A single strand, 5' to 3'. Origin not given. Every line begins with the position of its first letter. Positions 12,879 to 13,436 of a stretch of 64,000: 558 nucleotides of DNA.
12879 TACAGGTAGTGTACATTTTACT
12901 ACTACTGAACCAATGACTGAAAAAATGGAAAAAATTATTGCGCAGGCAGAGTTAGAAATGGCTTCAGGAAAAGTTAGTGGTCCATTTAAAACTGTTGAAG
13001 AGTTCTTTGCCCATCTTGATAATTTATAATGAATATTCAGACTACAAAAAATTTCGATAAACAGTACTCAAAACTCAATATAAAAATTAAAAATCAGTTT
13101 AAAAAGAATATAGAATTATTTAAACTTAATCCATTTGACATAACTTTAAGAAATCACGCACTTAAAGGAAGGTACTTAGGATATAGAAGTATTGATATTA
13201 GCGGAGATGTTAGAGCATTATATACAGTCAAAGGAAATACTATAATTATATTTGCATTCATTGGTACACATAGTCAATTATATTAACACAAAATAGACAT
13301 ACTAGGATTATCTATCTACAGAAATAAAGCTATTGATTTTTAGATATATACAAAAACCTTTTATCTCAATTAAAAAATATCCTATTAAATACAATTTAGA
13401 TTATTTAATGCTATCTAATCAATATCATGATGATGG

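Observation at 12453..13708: A toxin-antitoxin cassette inserted between murB and a LysW-like gene, with ~150-bp direct repeats and an internal repeated motif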

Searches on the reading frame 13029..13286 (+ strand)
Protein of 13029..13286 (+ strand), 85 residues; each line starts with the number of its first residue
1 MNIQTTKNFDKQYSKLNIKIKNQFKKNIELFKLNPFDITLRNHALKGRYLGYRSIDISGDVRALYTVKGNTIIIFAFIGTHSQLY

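Call 7: search_protein_families(library=pfam, proteins=[window:13029-13286:+], max_evalue=0.01)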
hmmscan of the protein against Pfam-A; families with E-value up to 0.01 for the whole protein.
window:13029-13286:+ (85 aa): 4 families
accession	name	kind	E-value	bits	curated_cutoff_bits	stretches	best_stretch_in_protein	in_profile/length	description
PF15738.11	YafQ_toxin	-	2.5e-10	40.9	30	1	2-84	2-86/88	Bacterial toxin of type II toxin-antitoxin system, YafQ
PF23017.2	WIV_2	-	0.00076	19.9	27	1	14-64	7-56/89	Tospovirus NSs-like, WIV_2 domain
PF05016.21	ParE_toxin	-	0.00081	20.4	23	1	8-85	10-89/89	ParE toxin of type II toxin-antitoxin system, parDE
PF06769.20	YoeB_toxin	-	0.0068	16.9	27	1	13-76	12-75/80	YoeB-like toxin of bacterial type II toxin-antitoxin system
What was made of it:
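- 13029..13286 (+): YafQ-type RelE-superfamily toxin (85 aa); its start overlaps the antitoxin stop by 1 nt. Pfam YafQ_toxin 40.9 bits against a cut-off of 30 (call 7).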

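Call 11: find_encoding_contigs(protein=window:13029-13286:+, flank=6000, max_places=10)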
Protein window:13029-13286:+ (85 aa): 10 contigs read that carry it; 3 places shown.
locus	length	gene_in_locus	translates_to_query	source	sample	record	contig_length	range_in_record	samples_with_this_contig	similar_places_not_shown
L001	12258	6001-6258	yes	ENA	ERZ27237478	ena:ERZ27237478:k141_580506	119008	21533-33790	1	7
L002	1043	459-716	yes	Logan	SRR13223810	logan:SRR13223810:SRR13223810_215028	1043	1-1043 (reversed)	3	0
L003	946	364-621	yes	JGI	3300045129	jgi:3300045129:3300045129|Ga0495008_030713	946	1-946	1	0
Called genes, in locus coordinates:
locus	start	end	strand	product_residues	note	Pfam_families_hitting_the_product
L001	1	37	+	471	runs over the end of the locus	PF01943:Polysacc_synt, PF13440:Polysacc_synt_3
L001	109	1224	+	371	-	PF13439:Glyco_transf_4, PF00982:Glyco_transf_20 (faint), PF00534:Glycos_transf_1, PF13692:Glyco_trans_1_4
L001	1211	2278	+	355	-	PF06925:MGDG_synth, PF04101:Glyco_tran_28_C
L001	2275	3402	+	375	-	PF06925:MGDG_synth, PF04101:Glyco_tran_28_C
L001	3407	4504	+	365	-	PF13439:Glyco_transf_4, PF20706:GT4-conflict, PF00534:Glycos_transf_1, PF13692:Glyco_trans_1_4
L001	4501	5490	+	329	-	PF01565:FAD_binding_4 (weak), PF02873:MurB_C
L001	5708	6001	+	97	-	PF04221:RelB (weak)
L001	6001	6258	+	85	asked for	PF15738:YafQ_toxin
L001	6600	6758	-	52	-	PF21344:Zn_ribbon_LysW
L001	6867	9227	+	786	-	PF00133:tRNA-synt_1, PF09334:tRNA-synt_1g, PF13603:tRNA-synt_1_2, PF00133:tRNA-synt_1, PF08264:Anticodon_1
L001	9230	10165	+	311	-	PF00291:PALP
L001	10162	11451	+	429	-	PF02655:ATP-grasp_3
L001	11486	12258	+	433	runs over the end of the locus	PF01011:PQQ (faint), PF13360:PQQ_2, PF13570:Beta-prop_ACSF4, PF13360:PQQ_2, PF13570:Beta-prop_ACSF4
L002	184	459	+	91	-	PF04221:RelB (weak)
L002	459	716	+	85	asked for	PF15738:YafQ_toxin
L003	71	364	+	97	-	PF04221:RelB (weak)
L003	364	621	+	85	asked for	PF15738:YafQ_toxin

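Call 25: find_related_loci(query=window:13029-13286:+, collection=metagenome_contigs, flank=4000)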
Query window:13029-13286:+ (85 aa) in metagenome_contigs; peptide patterns used: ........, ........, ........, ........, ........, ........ (x = any residue, [..] = any of these).
482 stretches matched a pattern; 69 encode a relative of the query (tblastn E <= 1e-3); 69 distinct loci.
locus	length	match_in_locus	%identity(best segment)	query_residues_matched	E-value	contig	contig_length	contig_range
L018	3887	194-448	86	1-85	3e-46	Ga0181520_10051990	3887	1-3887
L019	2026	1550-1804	81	1-85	2e-45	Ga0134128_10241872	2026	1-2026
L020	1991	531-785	78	1-85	4e-44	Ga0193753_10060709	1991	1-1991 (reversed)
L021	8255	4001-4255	75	1-85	2e-43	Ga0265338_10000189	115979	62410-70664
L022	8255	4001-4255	79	1-85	5e-43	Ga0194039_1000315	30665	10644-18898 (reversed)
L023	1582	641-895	78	1-85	7e-44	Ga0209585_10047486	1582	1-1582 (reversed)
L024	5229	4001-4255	76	1-85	1e-42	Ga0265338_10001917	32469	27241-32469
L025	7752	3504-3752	81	1-83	2e-42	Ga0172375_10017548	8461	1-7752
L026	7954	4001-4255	73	1-85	9e-42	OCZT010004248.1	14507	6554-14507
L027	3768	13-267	71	1-85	7e-42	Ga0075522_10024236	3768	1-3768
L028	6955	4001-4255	74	1-85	7e-42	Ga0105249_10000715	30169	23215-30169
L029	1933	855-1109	78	1-85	4e-42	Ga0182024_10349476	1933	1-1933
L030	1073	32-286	74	1-85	3e-43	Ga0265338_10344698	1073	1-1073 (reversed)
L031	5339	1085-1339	75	1-85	4e-41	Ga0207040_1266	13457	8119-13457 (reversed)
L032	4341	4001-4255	75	1-85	4e-41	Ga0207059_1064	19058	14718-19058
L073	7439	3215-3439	51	11-85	2e-22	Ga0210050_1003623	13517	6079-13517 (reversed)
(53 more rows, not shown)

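Call 59: find_related_loci(query=window:13029-13286:+, collection=viral_contigs, flank=5000)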
Query window:13029-13286:+ (85 aa) in viral_contigs; peptide patterns used: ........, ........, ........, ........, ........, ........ (x = any residue, [..] = any of these).
12 stretches matched a pattern, but none encodes a relative of the query by tblastn (E <= 1e-3).

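Call 60: search_protein_families(library=pfam, proteins=[L073:3453-4091:-, L073:2882-3181:+, L073:3185-3445:+], max_evalue=0.1)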
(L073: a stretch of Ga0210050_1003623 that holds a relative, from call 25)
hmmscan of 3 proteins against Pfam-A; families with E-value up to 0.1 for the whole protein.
L073:3453-4091:- (212 aa): 5 families
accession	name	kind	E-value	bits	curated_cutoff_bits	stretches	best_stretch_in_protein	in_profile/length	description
PF00583.31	Acetyltransf_1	-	6.4e-10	39.8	20.7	1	75-131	22-84/116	Acetyltransferase (GNAT) family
PF13508.13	Acetyltransf_7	-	4e-09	37.2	27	1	84-132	4-57/84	Acetyltransferase (GNAT) domain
PF13673.13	Acetyltransf_10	-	4.9e-07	30.2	23.6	1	81-131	29-76/128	Acetyltransferase (GNAT) domain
PF13302.13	Acetyltransf_3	-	0.0058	17.8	25.4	1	21-127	3-100/138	Acetyltransferase (GNAT) domain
PF14542.12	Acetyltransf_CG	-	0.022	15.3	30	1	86-131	2-49/80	GCN5-related N-acetyl-transferase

L073:2882-3181:+ (99 aa): 2 families
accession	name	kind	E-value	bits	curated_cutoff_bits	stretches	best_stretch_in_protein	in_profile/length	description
PF04221.18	RelB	-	0.0018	18.6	22.4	1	12-81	2-68/82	RelB antitoxin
PF07362.18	CcdA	-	0.085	13.7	22.4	0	28-53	14-39/71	Post-segregation antitoxin CcdA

L073:3185-3445:+ (86 aa): 1 family
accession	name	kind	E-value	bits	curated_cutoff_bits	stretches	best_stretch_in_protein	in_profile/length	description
PF15738.11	YafQ_toxin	-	2.4e-09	37.8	30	1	4-85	4-87/88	Bacterial toxin of type II toxin-antitoxin system, YafQ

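Call 63: search_solved_structures(query=window:13029-13286:+, max_evalue=0.01, show_alignments=2)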
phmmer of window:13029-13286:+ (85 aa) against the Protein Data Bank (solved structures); distinct sequences matched with E-value up to 0.01: 5.
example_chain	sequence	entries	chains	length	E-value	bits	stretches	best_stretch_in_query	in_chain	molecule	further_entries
4ls4_A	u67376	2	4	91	5.9e-09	39.4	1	30-85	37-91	Uncharacterized protein, Toxin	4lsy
1z8m_A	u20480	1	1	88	1e-08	38.6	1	6-85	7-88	conserved hypothetical protein HP0894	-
4ltt_A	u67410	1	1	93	1.3e-08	38.3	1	6-85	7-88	Uncharacterized protein, toxin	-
4nrn_A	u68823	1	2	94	0.00047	23.8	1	2-85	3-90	metal-bound toxin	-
2otr_A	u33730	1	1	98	0.00055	23.6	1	2-85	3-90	Hypothetical protein HP0892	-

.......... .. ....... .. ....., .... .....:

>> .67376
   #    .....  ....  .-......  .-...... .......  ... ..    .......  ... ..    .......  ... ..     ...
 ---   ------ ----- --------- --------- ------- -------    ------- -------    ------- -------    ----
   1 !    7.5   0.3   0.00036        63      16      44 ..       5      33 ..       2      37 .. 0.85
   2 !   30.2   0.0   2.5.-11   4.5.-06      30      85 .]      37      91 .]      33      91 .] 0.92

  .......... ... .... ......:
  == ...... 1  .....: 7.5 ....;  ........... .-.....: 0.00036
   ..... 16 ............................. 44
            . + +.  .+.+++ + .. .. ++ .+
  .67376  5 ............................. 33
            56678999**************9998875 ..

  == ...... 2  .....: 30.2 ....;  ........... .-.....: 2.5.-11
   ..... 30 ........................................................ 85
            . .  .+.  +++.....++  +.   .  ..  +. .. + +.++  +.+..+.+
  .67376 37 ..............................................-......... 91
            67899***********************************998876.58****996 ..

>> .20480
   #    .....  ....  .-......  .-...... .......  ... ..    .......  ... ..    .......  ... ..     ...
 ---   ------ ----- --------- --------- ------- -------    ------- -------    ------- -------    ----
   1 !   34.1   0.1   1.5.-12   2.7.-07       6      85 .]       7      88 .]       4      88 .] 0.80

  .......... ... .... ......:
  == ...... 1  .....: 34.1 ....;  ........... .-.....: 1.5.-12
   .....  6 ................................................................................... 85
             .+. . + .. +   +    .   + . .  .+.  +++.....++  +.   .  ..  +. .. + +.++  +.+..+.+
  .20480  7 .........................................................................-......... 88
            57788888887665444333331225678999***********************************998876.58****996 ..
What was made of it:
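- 13029..13286 (+): The closest solved structures are H. pylori HP0894-type toxins (call 63).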

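Call 65: search_protein_families(library=ncbifam, proteins=[window:13029-13286:+], max_evalue=0.01)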
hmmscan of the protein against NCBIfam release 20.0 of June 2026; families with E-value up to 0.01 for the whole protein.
window:13029-13286:+ (85 aa): 3 families
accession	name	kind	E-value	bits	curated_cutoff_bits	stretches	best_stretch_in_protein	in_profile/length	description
TIGR02385.1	RelE_StbE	subfamily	5.3e-12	46.1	27.9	1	3-85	2-88/88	type II toxin-antitoxin system mRNA interferase toxin, RelE/StbE family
TIGR00053.1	TIGR00053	subfamily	1.6e-11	44.6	87.25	1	2-85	3-91/92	YafQ family addiction module toxin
TIGR02116.1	toxin_Txe_YoeB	equivalog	4e-05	23.7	51.8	1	12-76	11-75/80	Txe/YoeB family addiction module toxin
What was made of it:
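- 13029..13286 (+): NCBIfam RelE_StbE 46.1 bits against 27.9 (call 65).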

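Call 71: find_homologous_proteins(query=window:13029-13286:+, max_evalue=1e-25)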
Query window:13029-13286:+ (85 aa): 338 proteins with E <= 1e-25 among 613 candidates; the best 120 are listed.
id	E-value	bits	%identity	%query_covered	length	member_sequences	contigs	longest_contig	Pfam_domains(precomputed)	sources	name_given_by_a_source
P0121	1.1e-48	180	100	100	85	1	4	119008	PF15738.12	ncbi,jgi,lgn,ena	jgi:addiction module RelE/StbE family toxin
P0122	2.0e-46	173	94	100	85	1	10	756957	PF15738.12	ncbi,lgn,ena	-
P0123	2.2e-43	163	89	100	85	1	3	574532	PF15738.12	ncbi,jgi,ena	ncbi:MAG: type II toxin-antitoxin system RelE/ParE family toxin [Patescibacteria group bacterium]|jg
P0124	3.5e-42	159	84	100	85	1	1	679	PF15738.12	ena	-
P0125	1.1e-41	158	84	100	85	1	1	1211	PF15738.12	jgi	jgi:addiction module RelE/StbE family toxin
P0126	2.1e-41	157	85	100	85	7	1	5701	PF15738.12,PF05016.22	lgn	-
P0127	2.8e-41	157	86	100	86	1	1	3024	PF15738.12,PF05016.22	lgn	-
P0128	4.1e-41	156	85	100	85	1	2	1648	PF15738.12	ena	-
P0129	8.0e-41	155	84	100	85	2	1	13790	PF15738.12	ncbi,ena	-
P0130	1.0e-40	155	84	100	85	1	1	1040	PF15738.12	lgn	-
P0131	1.0e-40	155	82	100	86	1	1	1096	PF15738.12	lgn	-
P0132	1.1e-40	155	86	100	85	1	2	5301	PF15738.12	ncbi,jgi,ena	jgi:addiction module RelE/StbE family toxin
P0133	2.5e-40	154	82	100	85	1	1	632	PF15738.12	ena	-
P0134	5.7e-40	152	82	100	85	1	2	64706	PF15738.12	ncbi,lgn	-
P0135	6.1e-40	152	81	100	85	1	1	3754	PF15738.12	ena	-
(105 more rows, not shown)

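Call 72: find_encoding_contigs(protein=P0122, flank=5000, max_places=6)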
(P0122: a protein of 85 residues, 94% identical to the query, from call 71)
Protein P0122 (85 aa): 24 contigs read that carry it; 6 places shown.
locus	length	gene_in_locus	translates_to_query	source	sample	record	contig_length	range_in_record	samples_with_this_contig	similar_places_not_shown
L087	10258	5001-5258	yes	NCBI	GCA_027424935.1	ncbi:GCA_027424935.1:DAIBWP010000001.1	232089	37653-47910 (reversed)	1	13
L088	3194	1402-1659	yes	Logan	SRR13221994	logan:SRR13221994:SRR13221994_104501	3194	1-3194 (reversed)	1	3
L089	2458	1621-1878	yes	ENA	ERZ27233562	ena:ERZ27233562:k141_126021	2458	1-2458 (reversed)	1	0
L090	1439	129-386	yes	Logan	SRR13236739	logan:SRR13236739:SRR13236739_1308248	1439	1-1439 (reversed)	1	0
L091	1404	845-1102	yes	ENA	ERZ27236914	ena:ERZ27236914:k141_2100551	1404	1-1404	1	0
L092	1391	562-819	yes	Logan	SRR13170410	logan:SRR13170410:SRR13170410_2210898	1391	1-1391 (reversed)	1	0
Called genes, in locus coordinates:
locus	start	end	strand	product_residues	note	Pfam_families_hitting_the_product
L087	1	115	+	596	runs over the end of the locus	PF08443:RimK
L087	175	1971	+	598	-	PF00664:ABC_membrane (weak), PF00005:ABC_tran, PF02463:SMC_N (weak), PF13304:AAA_21 (faint)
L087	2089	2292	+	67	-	-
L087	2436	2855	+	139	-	-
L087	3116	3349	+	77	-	-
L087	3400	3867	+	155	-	PF08443:RimK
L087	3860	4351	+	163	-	-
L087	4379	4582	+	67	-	-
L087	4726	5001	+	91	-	PF04221:RelB (weak)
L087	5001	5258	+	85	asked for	PF15738:YafQ_toxin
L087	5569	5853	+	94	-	-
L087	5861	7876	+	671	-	PF02897:Peptidase_S9_N, PF00326:Peptidase_S9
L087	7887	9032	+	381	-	PF02475:TRM5-TYW2_MTfase (weak), PF05175:MTS, PF10294:Methyltransf_16 (faint), PF06325:PrmA, PF08241:Methyltransf_11 (faint), PF08242:Methyltransf_12 (faint), PF13649:Methyltransf_25, PF13847:Methyltransf_31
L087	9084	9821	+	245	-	PF00398:RrnaAD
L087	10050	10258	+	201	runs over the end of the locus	PF20408:Abhydrolase_11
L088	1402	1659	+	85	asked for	PF15738:YafQ_toxin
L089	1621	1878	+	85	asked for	PF15738:YafQ_toxin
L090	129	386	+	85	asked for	PF15738:YafQ_toxin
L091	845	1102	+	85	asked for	PF15738:YafQ_toxin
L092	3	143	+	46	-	?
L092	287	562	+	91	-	PF04221:RelB (weak)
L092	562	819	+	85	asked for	PF15738:YafQ_toxin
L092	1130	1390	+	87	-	?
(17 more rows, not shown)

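Call 73: find_encoding_contigs(protein=P0123, flank=5000, max_places=4)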
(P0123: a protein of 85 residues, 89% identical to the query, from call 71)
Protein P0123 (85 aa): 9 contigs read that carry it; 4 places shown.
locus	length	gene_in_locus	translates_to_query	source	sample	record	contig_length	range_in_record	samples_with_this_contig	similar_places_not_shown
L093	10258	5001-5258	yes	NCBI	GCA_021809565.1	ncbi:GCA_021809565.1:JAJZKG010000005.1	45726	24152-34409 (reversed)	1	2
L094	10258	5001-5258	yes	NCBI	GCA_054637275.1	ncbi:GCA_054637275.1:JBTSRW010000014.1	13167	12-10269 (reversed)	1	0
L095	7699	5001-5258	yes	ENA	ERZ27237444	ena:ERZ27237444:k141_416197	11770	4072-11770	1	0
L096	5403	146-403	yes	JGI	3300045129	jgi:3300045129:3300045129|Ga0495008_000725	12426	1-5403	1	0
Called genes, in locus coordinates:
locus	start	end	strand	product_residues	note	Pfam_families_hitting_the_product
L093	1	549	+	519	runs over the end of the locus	PF16949:ABC_tran_2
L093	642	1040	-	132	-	PF01850:PIN (weak), PF13470:PIN_3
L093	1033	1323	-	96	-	PF02604:PhdYeFM_antitox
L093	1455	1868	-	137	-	-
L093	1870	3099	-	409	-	PF00587:tRNA-synt_2b, PF03129:HGTP_anticodon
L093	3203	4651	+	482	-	PF01336:tRNA_anti-codon, PF00152:tRNA-synt_2, PF01409:tRNA-synt_2d (weak)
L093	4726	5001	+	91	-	PF04221:RelB (weak)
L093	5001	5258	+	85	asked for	PF15738:YafQ_toxin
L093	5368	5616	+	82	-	-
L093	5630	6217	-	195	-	PF06941:NT5C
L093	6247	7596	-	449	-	PF08323:Glyco_transf_5, PF00534:Glycos_transf_1, PF13692:Glyco_trans_1_4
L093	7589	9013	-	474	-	PF03065:Glyco_hydro_57, PF02151:UVR (faint)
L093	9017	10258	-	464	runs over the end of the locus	PF03065:Glyco_hydro_57, PF02151:UVR (faint)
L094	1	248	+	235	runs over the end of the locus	PF13175:AAA_15 (faint), PF00005:ABC_tran, PF13304:AAA_21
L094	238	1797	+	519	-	PF16949:ABC_tran_2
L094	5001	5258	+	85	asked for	PF15738:YafQ_toxin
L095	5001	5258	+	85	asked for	PF15738:YafQ_toxin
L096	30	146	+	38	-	-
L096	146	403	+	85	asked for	PF15738:YafQ_toxin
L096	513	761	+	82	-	-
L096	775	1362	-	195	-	PF06941:NT5C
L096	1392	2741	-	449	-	PF08323:Glyco_transf_5, PF00534:Glycos_transf_1, PF13692:Glyco_trans_1_4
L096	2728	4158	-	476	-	PF03065:Glyco_hydro_57, PF02151:UVR (weak)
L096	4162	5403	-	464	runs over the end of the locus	PF03065:Glyco_hydro_57, PF02151:UVR (weak)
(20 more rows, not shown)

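Call 87: find_encoding_contigs(protein=P0122, flank=10000, max_places=2)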
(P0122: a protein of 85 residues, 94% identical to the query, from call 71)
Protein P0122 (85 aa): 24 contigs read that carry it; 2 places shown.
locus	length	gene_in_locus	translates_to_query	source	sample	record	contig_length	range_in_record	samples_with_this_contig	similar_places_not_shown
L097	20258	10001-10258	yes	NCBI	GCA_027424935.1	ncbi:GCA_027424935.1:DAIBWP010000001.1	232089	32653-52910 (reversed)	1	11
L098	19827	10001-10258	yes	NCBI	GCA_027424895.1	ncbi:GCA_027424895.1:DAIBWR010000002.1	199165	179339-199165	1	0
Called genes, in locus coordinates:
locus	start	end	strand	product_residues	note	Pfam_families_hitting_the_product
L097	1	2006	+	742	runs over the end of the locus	PF00512:HisKA (faint), PF02518:HATPase_c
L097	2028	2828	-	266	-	PF01381:HTH_3 (weak), PF13560:HTH_31 (faint)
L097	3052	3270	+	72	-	-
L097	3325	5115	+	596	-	PF08443:RimK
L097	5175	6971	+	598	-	PF00664:ABC_membrane (weak), PF00005:ABC_tran, PF02463:SMC_N (weak), PF13304:AAA_21 (faint)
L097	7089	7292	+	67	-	-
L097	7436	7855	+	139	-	-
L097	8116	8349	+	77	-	-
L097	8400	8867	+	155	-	PF08443:RimK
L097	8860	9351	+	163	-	-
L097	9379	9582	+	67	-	-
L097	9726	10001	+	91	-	PF04221:RelB (weak)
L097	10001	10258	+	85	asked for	PF15738:YafQ_toxin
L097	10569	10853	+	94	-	-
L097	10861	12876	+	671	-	PF02897:Peptidase_S9_N, PF00326:Peptidase_S9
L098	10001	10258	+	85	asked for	PF15738:YafQ_toxin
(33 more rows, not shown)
